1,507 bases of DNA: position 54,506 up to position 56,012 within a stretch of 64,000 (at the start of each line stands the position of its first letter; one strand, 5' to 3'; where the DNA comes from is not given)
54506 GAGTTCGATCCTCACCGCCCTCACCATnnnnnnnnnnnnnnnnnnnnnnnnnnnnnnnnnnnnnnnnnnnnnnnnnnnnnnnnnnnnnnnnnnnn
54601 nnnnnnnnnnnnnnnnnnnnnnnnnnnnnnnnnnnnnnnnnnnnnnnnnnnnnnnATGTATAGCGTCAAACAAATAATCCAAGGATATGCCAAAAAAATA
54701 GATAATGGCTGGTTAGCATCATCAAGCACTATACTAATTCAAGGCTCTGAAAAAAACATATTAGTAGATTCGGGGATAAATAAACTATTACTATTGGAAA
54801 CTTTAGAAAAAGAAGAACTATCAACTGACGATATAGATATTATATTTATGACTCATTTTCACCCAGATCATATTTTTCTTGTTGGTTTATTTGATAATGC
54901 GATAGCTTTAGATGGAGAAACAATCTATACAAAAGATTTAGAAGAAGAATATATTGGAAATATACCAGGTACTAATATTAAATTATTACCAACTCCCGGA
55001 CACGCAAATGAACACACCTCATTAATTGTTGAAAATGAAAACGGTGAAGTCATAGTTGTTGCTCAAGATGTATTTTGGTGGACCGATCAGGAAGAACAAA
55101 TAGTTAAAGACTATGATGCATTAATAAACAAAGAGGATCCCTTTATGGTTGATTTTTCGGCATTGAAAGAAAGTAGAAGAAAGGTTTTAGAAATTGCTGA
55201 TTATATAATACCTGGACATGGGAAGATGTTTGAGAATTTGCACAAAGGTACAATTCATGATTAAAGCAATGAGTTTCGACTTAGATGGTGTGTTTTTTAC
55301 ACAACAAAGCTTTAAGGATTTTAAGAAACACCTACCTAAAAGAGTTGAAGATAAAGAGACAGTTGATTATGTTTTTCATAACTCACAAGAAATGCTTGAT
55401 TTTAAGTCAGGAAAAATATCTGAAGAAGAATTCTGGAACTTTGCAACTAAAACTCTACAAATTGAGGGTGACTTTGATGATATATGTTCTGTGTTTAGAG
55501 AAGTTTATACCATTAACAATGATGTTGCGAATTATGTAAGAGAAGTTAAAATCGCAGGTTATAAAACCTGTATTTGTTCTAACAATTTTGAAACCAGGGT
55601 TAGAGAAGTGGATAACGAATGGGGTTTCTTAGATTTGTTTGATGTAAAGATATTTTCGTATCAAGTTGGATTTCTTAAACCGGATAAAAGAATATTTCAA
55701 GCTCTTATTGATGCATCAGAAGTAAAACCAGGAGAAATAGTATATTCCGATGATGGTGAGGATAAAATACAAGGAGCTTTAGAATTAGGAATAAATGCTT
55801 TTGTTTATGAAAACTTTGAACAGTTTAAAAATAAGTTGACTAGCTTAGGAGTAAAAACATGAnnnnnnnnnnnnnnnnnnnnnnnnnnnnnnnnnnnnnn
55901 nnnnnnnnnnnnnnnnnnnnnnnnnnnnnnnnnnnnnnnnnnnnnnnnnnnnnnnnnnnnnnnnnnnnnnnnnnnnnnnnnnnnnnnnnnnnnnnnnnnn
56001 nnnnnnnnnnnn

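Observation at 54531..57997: Low-GC six-gene block of small nucleotide-handling enzymes inserted at the 3' side of tRNA-Lys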

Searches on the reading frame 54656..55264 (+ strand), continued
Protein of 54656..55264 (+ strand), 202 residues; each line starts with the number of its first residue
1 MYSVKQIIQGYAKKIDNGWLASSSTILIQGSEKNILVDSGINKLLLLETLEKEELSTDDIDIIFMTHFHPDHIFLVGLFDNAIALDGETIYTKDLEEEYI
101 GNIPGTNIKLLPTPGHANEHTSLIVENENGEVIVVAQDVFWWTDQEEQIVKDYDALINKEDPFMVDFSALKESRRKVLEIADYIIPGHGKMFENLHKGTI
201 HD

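Call 15: find_related_loci(query=A1, collection=metagenome_contigs, flank=10000)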
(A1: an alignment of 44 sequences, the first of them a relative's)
Query A1 (202 aa) in metagenome_contigs; peptide patterns used: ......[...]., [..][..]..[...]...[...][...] (x = any residue, [..] = any of these).
600 stretches matched a pattern (row limit reached: there are more); 512 encode a relative of the query (tblastn E <= 1e-3); the best 80 are kept; 80 distinct loci.
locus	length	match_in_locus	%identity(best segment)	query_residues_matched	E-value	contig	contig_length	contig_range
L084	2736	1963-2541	59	1-194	1e-77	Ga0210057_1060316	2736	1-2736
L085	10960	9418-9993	60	1-193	9e-76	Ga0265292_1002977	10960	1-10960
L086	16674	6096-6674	58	1-194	2e-75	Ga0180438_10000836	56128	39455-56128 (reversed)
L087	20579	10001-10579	58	1-194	6e-74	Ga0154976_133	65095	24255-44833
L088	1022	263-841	58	1-194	5e-80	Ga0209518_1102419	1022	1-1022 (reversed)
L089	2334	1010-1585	57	1-194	5e-75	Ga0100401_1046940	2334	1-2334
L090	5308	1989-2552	58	1-189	1e-71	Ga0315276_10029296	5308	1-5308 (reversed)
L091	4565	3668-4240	57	1-193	1e-68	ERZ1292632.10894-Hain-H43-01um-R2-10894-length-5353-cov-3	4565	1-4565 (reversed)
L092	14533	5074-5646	58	1-193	3e-68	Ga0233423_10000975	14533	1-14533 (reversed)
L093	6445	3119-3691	58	1-193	3e-68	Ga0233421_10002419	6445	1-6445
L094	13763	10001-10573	58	1-193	1e-67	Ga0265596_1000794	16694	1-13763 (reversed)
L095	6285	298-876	53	1-194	2e-67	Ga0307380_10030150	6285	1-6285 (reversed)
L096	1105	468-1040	58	1-193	6e-72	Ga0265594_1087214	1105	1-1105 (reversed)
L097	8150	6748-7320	58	1-193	8e-66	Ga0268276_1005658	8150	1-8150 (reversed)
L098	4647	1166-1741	56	1-194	4e-66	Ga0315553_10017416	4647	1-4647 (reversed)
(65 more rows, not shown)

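Call 29: search_solved_structures(query=window:54656-55264:+, max_evalue=0.01)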
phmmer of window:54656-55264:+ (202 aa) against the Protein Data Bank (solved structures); distinct sequences matched with E-value up to 0.01: 21.
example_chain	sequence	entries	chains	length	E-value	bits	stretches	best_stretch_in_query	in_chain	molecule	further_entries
4v0h_A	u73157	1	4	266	2.1e-10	44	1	29-197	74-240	METALLO-BETA-LACTAMASE DOMAIN-CONTAINING PROTEIN 1 1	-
1ztc_A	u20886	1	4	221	4.1e-09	39.8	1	23-94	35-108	hypothetical protein TM0894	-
7y7u_A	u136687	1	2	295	4.4e-07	33.1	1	26-76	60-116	MBL fold metallo-hydrolase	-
4ad9_A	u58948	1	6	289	4.6e-06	29.8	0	24-130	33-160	BETA-LACTAMASE-LIKE PROTEIN 2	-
2zo4_A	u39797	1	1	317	1.7e-05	27.9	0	25-81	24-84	Metallo-beta-lactamase family protein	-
8zxg_A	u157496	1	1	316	2.6e-05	27.3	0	25-82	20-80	Paraoxonase from Bacillus sp. strain S3wahi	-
4zo2_A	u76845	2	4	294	3.3e-05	27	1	24-102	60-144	Acylhomoserine lactonase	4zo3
4j5f_A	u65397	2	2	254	0.00032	23.8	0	52-144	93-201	N-acyl homoserine lactonase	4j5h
2a7m_A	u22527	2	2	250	0.00033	23.8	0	54-142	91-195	N-acyl homoserine lactone hydrolase | N-acyl homoserine lactonase AiiA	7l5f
8zu4_A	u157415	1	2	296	0.00034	23.7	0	20-74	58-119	Methyl parathion hydrolase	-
5eh9_A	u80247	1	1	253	0.00035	23.7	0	52-142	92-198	N-acyl homoserine lactonase AiiA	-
3dha_A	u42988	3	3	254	0.00035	23.6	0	52-144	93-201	N-Acyl Homoserine Lactone Hydrolase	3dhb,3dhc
5eht_A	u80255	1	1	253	0.00038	23.5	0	55-142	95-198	N-acyl homoserine lactonase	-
5hif_A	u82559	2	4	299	0.00084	22.4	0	25-81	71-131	reconstructed lactonase ancestor, Anc1-MPH | dihydrocoumarin hydrolase, AncDHCH1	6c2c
3esh_A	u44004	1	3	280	0.00096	22.2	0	46-82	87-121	Protein similar to metal-dependent hydrolase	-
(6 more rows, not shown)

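Call 49: find_related_loci(query=A1, collection=viral_contigs, flank=8000)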
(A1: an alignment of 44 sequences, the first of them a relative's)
Query A1 (202 aa) in viral_contigs; peptide patterns used: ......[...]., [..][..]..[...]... (x = any residue, [..] = any of these).
27 stretches matched a pattern, but none encodes a relative of the query by tblastn (E <= 1e-3).

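Call 52: search_protein_families(library=padloc, proteins=[window:54656-55264:+], max_evalue=0.01)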
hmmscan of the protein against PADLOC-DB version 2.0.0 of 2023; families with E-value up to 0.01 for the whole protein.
window:54656-55264:+ (202 aa): 2 families
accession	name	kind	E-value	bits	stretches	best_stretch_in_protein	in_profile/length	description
PDLC03805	RTasMBL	-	5.8e-06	23.7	1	25-73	13-61/322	DRT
PDLC03854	LmuA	-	9.8e-06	22.9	1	30-73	24-70/345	-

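Call 53: search_protein_families(library=phrogs, proteins=[window:54656-55264:+], max_evalue=0.001)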
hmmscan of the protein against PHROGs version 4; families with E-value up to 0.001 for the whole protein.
window:54656-55264:+ (202 aa): 1 family
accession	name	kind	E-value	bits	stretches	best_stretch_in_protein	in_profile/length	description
phrog_392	-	other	5e-07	30.5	1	25-144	19-155/348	metal-dependent hydrolase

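Call 56: search_protein_families(library=pfam, alignment_id=A4, max_evalue=0.0001)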
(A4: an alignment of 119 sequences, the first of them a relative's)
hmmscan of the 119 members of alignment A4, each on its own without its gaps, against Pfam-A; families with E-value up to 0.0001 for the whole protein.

A. member 1, L082:1548-2066:+ (172 aa): 1 family
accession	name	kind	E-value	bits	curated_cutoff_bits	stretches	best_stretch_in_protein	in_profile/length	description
PF18931.5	DUF5680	-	9.4e-30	103.5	25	1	63-166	1-104/104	Domain of unknown function (DUF5680)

B. families by the number of members that match (of 119 scanned): 124 families (the first 25 are shown)
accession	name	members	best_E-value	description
PF00881.29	Nitroreductase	5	2.7e-30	Nitroreductase family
PF14512.11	TM1586_NiRdase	5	7.3e-20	Putative TM nitroreductase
PF13489.12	Methyltransf_23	4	7.2e-15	Methyltransferase domain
PF02934.20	GatB_N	3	1.9e-60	GatB/GatE catalytic domain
PF13419.12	HAD_2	3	4.2e-30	Haloacid dehalogenase-like hydrolase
PF00702.32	Hydrolase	3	1.3e-26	haloacid dehalogenase-like hydrolase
PF13649.12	Methyltransf_25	3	1.6e-23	Methyltransferase domain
PF02637.23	GatB_Yqey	3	9.8e-23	GatB domain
PF08241.18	Methyltransf_11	3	1.5e-22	Methyltransferase domain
PF13847.12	Methyltransf_31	3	9.4e-22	Methyltransferase domain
PF01209.24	Ubie_methyltran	3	1.2e-20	ubiE/COQ5 methyltransferase family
PF01966.28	HD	3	4.9e-18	HD domain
PF08242.18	Methyltransf_12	3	6e-15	Methyltransferase domain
PF00327.25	Ribosomal_L30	3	2e-13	Ribosomal protein L30p/L7e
PF14528.11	LAGLIDADG_3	3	4.4e-11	LAGLIDADG-like domain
PF01230.28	HIT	2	1.3e-23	HIT domain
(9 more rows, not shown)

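Call 65: predict_structure(alignment_id=A1)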
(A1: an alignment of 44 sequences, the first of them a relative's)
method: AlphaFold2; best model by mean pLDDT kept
length: 202 residues; sequences in the alignment: 44
mean_pLDDT: 96.0   pTM: 0.92
mean pLDDT of the five models: 96.0, 95.4, 95.2, 94.6, 94.3
residues with pLDDT >= 90: 191; 70-90: 8; 50-70: 3; < 50: 0
segments of 3 or more residues with pLDDT < 50: none
pLDDT, mean of each block of 10 residues (from residue 1): 97 95 98 97 98 98 96 94 95 92 96 98 97 98 97 97 96 98 98 91 60
secondary structure, 60 per line:
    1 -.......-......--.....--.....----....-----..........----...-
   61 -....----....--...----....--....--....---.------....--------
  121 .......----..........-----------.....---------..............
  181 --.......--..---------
elements in order: E2-8 E10-15 E18-22 E25-29 E34-37 H43-52 E62-65 H70-73 E83-86 E89-92 E95-98 E109-112 E121-127 E132-141 H153-157 H167-180 E183-189
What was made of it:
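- On MBL superfamily: Model pLDDT 96 (call 65).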

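Call 68: fold_search(model_id=the predicted structure, library=pdb)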
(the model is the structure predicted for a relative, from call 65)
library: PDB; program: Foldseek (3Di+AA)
matches with E <= 10: 1092; with E <= 0.001: 609
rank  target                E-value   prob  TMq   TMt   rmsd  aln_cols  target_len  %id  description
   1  4v0h_A                2.4e-16  1.00  0.78  0.72   3.7       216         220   29  Human metallo beta lactamase domain containing protein 1 (hMBLAC1) (released 2016-01-13)
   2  4v0h_D                6.2e-16  1.00  0.78  0.71   3.7       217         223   29  Human metallo beta lactamase domain containing protein 1 (hMBLAC1) (released 2016-01-13)
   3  4v0h_B                1.2e-15  1.00  0.78  0.72   3.7       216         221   28  Human metallo beta lactamase domain containing protein 1 (hMBLAC1) (released 2016-01-13)
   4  1ztc_A                1.5e-12  1.00  0.70  0.68   3.4       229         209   19  Crystal structure of a putative metallo-beta-lactamase (tm0894) from Thermotoga maritima at 2.10 A resolution (released 2005-06-28)
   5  1ztc_C                1.9e-12  1.00  0.68  0.67   3.7       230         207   20  Crystal structure of a putative metallo-beta-lactamase (tm0894) from Thermotoga maritima at 2.10 A resolution (released 2005-06-28)
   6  1ztc_D                7.0e-12  1.00  0.68  0.66   3.6       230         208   20  Crystal structure of a putative metallo-beta-lactamase (tm0894) from Thermotoga maritima at 2.10 A resolution (released 2005-06-28)
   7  4le6_B                1.9e-11  1.00  0.68  0.55   5.5       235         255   19  Crystal structure of the phosphotriesterase OPHC2 from Pseudomonas pseudoalcaligenes (released 2013-11-13)
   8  4le6_A                2.0e-11  1.00  0.67  0.54   5.7       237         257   20  Crystal structure of the phosphotriesterase OPHC2 from Pseudomonas pseudoalcaligenes (released 2013-11-13)
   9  4le6_C                3.3e-11  1.00  0.63  0.51   4.5       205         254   18  Crystal structure of the phosphotriesterase OPHC2 from Pseudomonas pseudoalcaligenes (released 2013-11-13)
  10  4le6_D                4.0e-11  1.00  0.64  0.52   5.3       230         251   19  Crystal structure of the phosphotriesterase OPHC2 from Pseudomonas pseudoalcaligenes (released 2013-11-13)
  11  7y7u_A                1.5e-10  1.00  0.58  0.42   8.0       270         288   18  Dimeric structure of a Quorum-Quenching metallo-hydrolase, LrsL (released 2022-08-31)
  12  1p9e_A                1.7e-10  1.00  0.66  0.47   5.9       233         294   18  Crystal Structure Analysis of Methyl Parathion Hydrolase from Pseudomonas sp WBC-3 (released 2004-05-25)
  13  8zu4_B                1.8e-10  1.00  0.66  0.46   6.0       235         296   18  Crystal Structure of Methyl parathion hydrolase mutant A127L/I145L/Q272D/S279A/S304P (released 2025-06-11)
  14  5hif_A                1.8e-10  1.00  0.63  0.44   6.1       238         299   21  Crystal structure of a reconstructed lactonase ancestor, Anc1-MPH, of the bacterial methyl parathion hydrolase, MPH. (released 2017-02-08)
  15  8zu4_A                1.9e-10  1.00  0.68  0.48   5.4       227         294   19  Crystal Structure of Methyl parathion hydrolase mutant A127L/I145L/Q272D/S279A/S304P (released 2025-06-11)
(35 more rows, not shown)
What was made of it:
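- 54656..55264 (+): Small MBL-fold metallo-hydrolase (202 aa), MBLAC1/TM0894-like. The model has pLDDT 96, and its best PDB match is human MBLAC1 4v0h (TM 0.78, 29% identity) (calls 65, 68).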

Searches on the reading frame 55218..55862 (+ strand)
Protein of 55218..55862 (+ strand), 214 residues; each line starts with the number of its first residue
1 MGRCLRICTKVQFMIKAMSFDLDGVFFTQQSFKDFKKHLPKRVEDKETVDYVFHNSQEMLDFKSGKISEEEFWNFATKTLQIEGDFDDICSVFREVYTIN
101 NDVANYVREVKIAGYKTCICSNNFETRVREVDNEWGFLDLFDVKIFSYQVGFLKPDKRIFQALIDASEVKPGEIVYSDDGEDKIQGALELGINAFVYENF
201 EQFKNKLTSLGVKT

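Call 4: search_protein_families(library=pfam, proteins=[window:55218-55862:+], max_evalue=0.01)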
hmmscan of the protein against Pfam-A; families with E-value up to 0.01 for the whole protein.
window:55218-55862:+ (214 aa): 2 families
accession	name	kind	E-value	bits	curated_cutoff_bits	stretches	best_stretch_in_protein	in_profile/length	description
PF00702.32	Hydrolase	-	1.1e-14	55.8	26.4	1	15-191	1-191/191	haloacid dehalogenase-like hydrolase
PF13419.12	HAD_2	-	2.3e-11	44.6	23.8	1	20-195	3-176/178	Haloacid dehalogenase-like hydrolase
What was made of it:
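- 55257..55862 (+): HAD-IA phosphatase (201 aa). It overlaps the MBL gene by 8 nt. PF00702 1.1e-14 (call 4).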

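Call 8: search_protein_families(library=ncbifam, proteins=[window:55218-55862:+], max_evalue=0.001)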
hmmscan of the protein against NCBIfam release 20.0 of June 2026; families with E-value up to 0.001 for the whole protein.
window:55218-55862:+ (214 aa): 18 families
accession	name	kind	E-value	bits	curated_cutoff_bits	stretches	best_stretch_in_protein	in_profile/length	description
TIGR02247.1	HAD-1A3-hyp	subfamily_domain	1.6e-21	77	125.4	1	15-207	2-205/211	epoxide hydrolase N-terminal domain-like phosphatase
TIGR02252.1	DREG-2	subfamily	5.9e-16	58.8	155.2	1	80-195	85-202/203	HAD hydrolase, REG-2-like, family IA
NF006991.0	PRK09456.1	equivalog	5.7e-12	45.7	295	1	50-196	35-183/199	glucose-1-phosphatase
TIGR02253.1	CTE7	subfamily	7.9e-12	45.4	169.75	1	14-198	1-195/221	TIGR02253 family HAD-type hydrolase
TIGR02254.1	YjjG_YfnB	equivalog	2.7e-08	33.6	159.9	1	16-198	2-197/223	YjjG family noncanonical pyrimidine nucleotidase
TIGR01509.1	HAD-SF-IA-v3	subfamily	3e-08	34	29.4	1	88-196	55-153/154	HAD-IA family hydrolase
NF006976.0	PRK09449.1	equivalog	6.3e-08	32.4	183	1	18-201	6-199/225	pyrimidine 5'-nucleotidase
TIGR01491.1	HAD-SF-IB-PSPlk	hypoth_equivalog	1.5e-06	28.1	151.9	1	14-158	3-140/201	phosphoserine phosphatase-like hydrolase, archaeal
TIGR01428.1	HAD_type_II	equivalog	1.8e-06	28.1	125.4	1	59-194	51-187/197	haloacid dehalogenase type II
TIGR01993.1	Pyr-5-nucltdase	equivalog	2.2e-05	24.3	142.9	1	101-194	87-180/183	pyrimidine 5'-nucleotidase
TIGR01549.1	HAD-SF-IA-v1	subfamily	4.2e-05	24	23.3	1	111-191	73-149/149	HAD-IA family hydrolase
TIGR01490.1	HAD-SF-IB-hyp1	subfamily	6.3e-05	23.3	98.3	1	19-143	3-132/202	HAD-IB family hydrolase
TIGR01488.1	HAD-SF-IB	subfamily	6.3e-05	23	45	1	19-151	3-126/177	HAD-IB family phosphatase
NF011564.0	PRK14988.1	equivalog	8.6e-05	22.3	189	1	36-193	32-188/225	GMP/IMP nucleotidase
TIGR01454.1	AHBA_synth_RP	hypoth_equivalog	0.00012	21.8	246.65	1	98-192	75-169/205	AHBA synthesis associated protein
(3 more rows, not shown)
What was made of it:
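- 55257..55862 (+): TIGR02247 scores 77 bits, below its cut-off of 125 (call 8).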

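Call 30: search_solved_structures(query=window:55257-55862:+, max_evalue=0.001)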
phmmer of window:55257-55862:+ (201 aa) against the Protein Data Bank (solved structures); distinct sequences matched with E-value up to 0.001: 30.
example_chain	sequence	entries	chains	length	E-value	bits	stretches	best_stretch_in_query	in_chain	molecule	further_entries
8pno_A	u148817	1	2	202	3.5e-09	39.8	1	39-184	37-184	Alpha-D-glucose 1-phosphate phosphatase YihX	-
2b0c_A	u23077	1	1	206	3.7e-09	39.7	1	39-184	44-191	putative phosphatase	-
8pne_A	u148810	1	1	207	3.8e-09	39.7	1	39-184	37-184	Alpha-D-glucose 1-phosphate phosphatase YihX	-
2i6x_A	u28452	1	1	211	7.7e-09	38.7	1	1-195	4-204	Hydrolase, haloacid dehalogenase-like family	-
4jb3_A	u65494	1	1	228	1.5e-08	37.7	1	1-196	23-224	Haloacid dehalogenase-like hydrolase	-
1cqz_A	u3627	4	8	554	2.9e-08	36.8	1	83-186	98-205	EPOXIDE HYDROLASE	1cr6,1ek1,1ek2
4ygq_A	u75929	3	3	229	3.5e-08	36.5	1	3-182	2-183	Hydrolase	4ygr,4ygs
3um9_A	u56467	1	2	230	4.3e-06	29.7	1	46-165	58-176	Haloacid dehalogenase, type II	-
1x42_A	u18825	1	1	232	6.7e-06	29.1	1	106-184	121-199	hypothetical protein PH0459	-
5mwa_A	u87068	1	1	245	7e-06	29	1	97-187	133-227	Bifunctional epoxide hydrolase 2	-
6q7q_A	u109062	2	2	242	1e-05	28.4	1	119-184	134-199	OE1.3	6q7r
6q7p_A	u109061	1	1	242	2.3e-05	27.3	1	120-184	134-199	OE1.2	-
5ahx_A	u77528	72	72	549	3.4e-05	26.7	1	98-187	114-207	BIFUNCTIONAL EPOXIDE HYDROLASE 2 | SOLUBLE EPOXIDE HYDROLASE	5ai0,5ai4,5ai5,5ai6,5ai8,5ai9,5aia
1s8o_A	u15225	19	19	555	3.5e-05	26.7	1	98-187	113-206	epoxide hydrolase 2, cytoplasmic | Epoxide hydrolase 2 | Bifunctional epoxide hydrolase 2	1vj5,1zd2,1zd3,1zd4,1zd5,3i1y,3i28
3wk4_A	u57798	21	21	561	3.6e-05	26.7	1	98-187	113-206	Bifunctional epoxide hydrolase 2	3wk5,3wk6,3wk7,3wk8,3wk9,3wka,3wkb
3u26_A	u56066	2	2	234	3.6e-05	26.7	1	106-184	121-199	PF00702 domain protein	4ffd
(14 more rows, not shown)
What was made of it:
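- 55257..55862 (+): PDB nearest is YihX, 3.5e-9 (call 30).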

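Call 52: search_protein_families(library=padloc, proteins=[window:55257-55862:+], max_evalue=0.01)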
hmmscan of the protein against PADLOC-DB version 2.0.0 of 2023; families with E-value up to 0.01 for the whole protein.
window:55257-55862:+ (201 aa): 0 families

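Call 53: search_protein_families(library=phrogs, proteins=[window:55257-55862:+], max_evalue=0.001)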
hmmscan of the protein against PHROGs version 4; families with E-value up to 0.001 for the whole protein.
window:55257-55862:+ (201 aa): 2 families
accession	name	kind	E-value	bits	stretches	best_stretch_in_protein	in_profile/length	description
phrog_8468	-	other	8.8e-13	49.5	1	2-193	7-201/221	HAD-superfamily hydrolase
phrog_29467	-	unknown function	3.6e-05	24.8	1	95-189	65-164/178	-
